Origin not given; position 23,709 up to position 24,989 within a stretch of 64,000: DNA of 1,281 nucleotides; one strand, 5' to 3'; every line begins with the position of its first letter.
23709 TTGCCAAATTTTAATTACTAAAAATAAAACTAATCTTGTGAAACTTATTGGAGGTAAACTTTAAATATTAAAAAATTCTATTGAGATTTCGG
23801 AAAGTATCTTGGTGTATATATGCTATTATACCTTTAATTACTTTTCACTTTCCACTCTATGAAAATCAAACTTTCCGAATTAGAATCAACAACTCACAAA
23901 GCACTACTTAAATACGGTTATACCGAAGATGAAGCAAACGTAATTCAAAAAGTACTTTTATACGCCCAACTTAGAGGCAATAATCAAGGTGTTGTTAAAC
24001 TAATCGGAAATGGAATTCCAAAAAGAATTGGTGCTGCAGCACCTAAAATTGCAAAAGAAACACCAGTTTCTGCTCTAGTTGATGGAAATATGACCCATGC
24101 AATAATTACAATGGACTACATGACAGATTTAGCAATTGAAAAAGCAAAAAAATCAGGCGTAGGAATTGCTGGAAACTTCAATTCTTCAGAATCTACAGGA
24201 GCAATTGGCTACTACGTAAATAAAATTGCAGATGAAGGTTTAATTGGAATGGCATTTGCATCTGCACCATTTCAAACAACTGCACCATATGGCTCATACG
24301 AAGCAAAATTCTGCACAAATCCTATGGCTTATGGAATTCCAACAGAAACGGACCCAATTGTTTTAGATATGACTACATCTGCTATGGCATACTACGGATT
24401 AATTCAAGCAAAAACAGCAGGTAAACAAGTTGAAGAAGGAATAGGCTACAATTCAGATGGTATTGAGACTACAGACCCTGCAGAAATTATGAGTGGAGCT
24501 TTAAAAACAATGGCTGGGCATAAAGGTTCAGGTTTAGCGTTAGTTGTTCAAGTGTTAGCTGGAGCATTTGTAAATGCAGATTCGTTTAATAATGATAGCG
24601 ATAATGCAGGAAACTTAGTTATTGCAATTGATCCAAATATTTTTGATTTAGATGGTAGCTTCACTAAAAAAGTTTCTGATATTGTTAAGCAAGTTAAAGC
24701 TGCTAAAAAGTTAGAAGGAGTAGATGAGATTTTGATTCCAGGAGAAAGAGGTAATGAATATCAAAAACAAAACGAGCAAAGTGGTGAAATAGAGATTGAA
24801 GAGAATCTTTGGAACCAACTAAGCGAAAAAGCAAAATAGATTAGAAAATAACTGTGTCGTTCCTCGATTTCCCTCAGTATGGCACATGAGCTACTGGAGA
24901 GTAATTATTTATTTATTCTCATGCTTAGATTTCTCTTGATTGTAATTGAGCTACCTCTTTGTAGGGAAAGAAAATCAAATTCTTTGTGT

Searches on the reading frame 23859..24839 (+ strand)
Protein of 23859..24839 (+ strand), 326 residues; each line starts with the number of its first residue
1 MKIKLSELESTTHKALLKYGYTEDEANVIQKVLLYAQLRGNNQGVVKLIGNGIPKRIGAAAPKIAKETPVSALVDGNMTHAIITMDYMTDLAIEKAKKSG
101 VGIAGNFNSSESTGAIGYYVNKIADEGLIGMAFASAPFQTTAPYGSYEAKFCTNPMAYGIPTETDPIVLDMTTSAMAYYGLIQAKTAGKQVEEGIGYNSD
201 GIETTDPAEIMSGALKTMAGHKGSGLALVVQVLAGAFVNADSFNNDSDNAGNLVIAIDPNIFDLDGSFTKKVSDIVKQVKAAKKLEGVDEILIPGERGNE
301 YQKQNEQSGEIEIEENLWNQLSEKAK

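Call 63: search_protein_families(library=pfam, proteins=[window:23859-24839:+], max_evalue=0.001)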
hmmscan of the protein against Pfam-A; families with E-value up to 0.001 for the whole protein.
window:23859-24839:+ (326 aa): 1 family
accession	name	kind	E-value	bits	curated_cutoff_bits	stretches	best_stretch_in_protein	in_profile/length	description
PF02615.19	Ldh_2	-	1.3e-78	264.9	38.8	1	3-321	1-332/333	Malate/L-lactate dehydrogenase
